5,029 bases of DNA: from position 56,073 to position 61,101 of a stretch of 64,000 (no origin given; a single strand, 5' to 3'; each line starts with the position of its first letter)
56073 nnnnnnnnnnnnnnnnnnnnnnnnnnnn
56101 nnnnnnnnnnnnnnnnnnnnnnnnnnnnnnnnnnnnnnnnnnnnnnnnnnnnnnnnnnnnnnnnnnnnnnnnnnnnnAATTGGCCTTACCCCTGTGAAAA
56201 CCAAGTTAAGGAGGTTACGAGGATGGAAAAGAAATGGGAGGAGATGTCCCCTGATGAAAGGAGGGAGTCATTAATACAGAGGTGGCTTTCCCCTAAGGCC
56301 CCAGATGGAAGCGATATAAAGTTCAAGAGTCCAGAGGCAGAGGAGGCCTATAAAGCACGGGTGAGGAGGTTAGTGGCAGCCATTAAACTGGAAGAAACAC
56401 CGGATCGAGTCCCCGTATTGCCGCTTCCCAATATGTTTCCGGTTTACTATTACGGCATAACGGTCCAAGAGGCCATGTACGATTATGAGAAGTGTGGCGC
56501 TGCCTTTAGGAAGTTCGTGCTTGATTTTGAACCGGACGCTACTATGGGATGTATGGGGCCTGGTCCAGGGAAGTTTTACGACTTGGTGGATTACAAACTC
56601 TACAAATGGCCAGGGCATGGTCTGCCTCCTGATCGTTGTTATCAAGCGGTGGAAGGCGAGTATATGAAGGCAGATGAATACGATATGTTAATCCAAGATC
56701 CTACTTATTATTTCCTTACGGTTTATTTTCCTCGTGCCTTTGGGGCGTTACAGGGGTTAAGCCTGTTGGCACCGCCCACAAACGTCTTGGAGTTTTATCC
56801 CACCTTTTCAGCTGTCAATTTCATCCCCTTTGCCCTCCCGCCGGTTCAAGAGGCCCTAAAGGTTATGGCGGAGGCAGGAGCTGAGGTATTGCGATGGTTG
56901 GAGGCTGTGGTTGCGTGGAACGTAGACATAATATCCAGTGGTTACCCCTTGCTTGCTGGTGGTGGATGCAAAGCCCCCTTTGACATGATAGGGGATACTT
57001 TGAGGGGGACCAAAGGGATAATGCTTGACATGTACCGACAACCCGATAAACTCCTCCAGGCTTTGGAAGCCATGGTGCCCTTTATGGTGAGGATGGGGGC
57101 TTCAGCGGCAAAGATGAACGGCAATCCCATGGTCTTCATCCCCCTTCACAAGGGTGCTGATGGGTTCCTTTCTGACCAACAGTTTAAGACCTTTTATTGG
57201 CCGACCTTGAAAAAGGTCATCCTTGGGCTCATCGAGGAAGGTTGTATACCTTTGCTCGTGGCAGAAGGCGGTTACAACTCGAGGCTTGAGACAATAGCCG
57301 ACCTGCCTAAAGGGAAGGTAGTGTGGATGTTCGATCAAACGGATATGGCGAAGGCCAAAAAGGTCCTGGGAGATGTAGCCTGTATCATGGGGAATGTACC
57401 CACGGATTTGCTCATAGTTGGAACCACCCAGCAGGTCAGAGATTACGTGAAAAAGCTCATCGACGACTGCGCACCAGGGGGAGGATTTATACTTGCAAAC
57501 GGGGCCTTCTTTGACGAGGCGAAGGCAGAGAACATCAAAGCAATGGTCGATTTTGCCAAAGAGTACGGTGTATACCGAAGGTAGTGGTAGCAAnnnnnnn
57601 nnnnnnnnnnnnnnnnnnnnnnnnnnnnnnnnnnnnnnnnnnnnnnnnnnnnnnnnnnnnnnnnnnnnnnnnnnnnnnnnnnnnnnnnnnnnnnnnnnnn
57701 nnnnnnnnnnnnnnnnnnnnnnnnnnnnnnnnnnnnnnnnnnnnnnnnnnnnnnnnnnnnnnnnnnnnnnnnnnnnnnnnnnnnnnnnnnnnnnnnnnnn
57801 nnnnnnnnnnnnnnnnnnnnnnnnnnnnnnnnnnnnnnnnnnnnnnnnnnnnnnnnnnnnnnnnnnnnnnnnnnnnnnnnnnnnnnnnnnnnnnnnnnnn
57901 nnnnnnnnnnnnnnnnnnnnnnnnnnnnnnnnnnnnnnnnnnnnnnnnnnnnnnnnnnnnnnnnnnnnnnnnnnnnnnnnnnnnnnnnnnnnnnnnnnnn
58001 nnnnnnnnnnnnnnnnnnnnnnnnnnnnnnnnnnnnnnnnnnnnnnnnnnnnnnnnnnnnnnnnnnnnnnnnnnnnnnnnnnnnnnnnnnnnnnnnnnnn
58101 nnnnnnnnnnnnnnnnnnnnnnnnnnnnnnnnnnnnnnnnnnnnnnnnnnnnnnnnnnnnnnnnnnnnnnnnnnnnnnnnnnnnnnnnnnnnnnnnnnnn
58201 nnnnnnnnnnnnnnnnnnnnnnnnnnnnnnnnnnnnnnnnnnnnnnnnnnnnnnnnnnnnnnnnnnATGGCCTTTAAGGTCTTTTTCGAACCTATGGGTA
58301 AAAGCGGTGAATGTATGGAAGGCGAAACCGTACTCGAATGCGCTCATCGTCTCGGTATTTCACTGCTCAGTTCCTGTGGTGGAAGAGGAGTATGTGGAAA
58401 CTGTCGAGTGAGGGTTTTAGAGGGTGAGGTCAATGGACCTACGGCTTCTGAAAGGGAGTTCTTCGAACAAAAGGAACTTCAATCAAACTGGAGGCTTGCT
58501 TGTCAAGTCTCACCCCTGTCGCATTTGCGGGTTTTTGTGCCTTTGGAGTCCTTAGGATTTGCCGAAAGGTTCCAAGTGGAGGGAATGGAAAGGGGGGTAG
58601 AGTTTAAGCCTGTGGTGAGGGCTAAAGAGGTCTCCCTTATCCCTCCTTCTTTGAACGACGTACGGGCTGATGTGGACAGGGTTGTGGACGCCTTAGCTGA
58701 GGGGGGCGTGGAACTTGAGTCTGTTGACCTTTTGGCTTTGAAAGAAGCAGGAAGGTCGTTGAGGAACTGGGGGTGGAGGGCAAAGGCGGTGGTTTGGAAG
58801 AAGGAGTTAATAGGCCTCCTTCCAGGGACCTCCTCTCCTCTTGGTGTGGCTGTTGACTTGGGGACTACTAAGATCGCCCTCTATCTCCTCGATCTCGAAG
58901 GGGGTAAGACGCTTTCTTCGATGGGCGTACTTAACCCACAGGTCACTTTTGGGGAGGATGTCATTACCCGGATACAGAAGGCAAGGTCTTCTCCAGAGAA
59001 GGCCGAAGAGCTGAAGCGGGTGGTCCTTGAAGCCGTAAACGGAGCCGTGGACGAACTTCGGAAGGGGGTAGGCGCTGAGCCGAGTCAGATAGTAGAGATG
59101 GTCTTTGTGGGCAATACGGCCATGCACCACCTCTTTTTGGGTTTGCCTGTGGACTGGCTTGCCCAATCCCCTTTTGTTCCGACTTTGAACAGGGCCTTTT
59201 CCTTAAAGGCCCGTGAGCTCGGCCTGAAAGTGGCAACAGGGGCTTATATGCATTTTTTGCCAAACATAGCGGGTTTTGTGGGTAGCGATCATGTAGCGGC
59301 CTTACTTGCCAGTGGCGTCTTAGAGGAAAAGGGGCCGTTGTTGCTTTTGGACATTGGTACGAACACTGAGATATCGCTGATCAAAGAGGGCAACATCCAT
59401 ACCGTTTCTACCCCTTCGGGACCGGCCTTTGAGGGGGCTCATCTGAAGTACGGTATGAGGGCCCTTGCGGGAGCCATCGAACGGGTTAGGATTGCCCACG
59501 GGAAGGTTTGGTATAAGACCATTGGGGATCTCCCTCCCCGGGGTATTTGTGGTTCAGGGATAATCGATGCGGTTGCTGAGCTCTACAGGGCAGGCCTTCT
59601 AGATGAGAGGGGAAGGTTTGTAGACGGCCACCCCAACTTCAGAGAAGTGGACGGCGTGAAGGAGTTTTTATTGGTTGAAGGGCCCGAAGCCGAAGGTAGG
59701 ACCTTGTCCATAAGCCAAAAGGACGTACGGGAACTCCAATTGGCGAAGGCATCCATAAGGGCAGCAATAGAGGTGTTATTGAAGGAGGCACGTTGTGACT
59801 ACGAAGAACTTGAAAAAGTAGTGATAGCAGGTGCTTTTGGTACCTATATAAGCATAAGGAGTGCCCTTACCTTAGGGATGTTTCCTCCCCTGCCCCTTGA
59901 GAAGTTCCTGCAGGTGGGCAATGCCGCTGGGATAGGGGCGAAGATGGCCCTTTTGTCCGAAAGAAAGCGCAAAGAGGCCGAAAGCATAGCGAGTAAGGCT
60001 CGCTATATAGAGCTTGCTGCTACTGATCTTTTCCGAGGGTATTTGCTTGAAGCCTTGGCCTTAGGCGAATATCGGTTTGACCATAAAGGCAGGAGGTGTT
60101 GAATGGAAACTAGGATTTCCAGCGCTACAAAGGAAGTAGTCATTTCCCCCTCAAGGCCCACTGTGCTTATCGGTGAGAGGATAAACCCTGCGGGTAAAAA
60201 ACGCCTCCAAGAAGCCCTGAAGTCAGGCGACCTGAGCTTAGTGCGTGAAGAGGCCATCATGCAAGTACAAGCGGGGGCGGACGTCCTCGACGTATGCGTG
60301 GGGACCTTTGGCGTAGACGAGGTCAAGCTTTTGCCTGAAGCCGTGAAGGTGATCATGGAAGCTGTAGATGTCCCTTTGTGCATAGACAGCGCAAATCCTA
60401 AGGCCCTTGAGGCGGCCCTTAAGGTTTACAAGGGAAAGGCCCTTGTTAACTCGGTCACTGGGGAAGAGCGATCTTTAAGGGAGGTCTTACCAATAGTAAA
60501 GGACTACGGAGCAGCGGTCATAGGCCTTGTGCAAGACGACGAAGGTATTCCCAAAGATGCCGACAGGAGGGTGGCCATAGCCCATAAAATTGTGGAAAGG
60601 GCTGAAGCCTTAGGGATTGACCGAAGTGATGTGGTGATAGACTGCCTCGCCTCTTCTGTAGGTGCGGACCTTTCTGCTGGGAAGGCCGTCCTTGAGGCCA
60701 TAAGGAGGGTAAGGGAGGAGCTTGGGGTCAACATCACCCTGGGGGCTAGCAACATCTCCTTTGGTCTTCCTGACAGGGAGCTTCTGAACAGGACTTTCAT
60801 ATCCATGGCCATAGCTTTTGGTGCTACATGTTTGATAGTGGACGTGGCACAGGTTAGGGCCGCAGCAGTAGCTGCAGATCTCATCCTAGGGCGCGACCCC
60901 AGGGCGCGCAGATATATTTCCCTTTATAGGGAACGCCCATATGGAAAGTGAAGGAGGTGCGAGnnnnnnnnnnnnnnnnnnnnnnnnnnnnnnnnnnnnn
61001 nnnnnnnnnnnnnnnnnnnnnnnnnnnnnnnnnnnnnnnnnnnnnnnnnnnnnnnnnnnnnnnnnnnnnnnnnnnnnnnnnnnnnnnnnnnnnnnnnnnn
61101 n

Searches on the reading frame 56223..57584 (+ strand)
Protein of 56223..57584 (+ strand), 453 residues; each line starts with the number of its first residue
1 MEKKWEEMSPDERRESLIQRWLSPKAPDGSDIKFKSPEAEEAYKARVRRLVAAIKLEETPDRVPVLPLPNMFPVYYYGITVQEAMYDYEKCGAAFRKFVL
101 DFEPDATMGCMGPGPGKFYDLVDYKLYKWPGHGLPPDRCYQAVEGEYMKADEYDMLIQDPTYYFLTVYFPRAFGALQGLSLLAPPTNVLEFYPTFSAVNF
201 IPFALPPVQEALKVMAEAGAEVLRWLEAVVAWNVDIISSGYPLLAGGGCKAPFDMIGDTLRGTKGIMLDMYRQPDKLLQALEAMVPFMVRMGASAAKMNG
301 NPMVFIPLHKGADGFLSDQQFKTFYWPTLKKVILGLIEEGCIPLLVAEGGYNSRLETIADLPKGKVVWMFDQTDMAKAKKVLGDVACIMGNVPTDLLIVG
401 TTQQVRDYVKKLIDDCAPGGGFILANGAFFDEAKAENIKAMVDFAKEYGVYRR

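Call 10: search_protein_families(library=pfam, proteins=[window:56223-57584:+], max_evalue=0.00001)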
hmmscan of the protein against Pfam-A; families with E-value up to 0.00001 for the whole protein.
window:56223-57584:+ (453 aa): 1 family
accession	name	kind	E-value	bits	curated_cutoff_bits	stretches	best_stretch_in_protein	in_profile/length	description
PF01208.23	URO-D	-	4.5e-22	79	23.9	1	247-448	141-346/346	Uroporphyrinogen decarboxylase (URO-D)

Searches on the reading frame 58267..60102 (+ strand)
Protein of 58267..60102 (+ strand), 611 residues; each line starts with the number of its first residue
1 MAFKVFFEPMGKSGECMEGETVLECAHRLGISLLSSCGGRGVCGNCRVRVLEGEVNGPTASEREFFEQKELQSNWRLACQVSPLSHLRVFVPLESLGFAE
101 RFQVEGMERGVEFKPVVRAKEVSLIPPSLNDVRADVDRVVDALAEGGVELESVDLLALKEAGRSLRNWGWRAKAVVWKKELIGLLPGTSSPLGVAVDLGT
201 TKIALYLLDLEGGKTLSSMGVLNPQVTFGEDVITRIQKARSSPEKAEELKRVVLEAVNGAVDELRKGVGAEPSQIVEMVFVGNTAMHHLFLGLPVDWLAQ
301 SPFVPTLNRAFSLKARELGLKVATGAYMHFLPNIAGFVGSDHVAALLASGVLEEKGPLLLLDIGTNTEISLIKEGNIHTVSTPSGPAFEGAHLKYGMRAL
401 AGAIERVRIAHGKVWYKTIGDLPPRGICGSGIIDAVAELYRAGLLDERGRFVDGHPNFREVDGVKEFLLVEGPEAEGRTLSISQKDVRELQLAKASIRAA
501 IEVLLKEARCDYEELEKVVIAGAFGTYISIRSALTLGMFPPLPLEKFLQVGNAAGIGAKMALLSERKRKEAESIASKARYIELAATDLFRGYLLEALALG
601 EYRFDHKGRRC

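Call 10: search_protein_families(library=pfam, proteins=[window:58267-60102:+], max_evalue=0.00001)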
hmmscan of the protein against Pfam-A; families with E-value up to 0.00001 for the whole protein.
window:58267-60102:+ (611 aa): 4 families
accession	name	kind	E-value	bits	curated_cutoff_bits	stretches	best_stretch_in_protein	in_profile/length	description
PF14574.11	RACo_C_ter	-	3.2e-78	262.9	27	1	358-601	3-251/261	C-terminal domain of RACo the ASKHA domain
PF17651.6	Raco_middle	-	3.5e-53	180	26.8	1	192-351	1-160/163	RACo middle region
PF00111.32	Fer2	-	1.6e-13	50.9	21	1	11-83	7-76/77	2Fe-2S iron-sulfur cluster binding domain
PF17650.6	RACo_linker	-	4.2e-12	46.2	26.2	1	108-188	3-83/86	RACo linker region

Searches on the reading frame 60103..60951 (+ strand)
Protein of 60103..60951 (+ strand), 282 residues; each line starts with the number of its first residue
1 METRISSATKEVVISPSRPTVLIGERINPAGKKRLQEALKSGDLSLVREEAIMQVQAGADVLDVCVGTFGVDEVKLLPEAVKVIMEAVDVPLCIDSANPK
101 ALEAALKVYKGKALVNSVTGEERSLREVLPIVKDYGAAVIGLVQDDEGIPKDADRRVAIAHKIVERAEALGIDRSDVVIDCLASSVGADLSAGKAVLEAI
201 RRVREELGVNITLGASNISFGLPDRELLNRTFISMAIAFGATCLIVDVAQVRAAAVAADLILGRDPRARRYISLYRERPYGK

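Call 10: search_protein_families(library=pfam, proteins=[window:60103-60951:+], max_evalue=0.00001)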
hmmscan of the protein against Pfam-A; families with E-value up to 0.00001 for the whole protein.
window:60103-60951:+ (282 aa): 2 families
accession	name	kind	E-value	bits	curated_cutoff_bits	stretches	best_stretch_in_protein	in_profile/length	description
PF00809.28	Pterin_bind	-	3.2e-30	106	25.5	1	24-247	1-244/244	Pterin binding enzyme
PF03599.22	CdhD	-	4.7e-09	35.9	24.8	1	74-202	82-197/387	CO dehydrogenase/acetyl-CoA synthase delta subunit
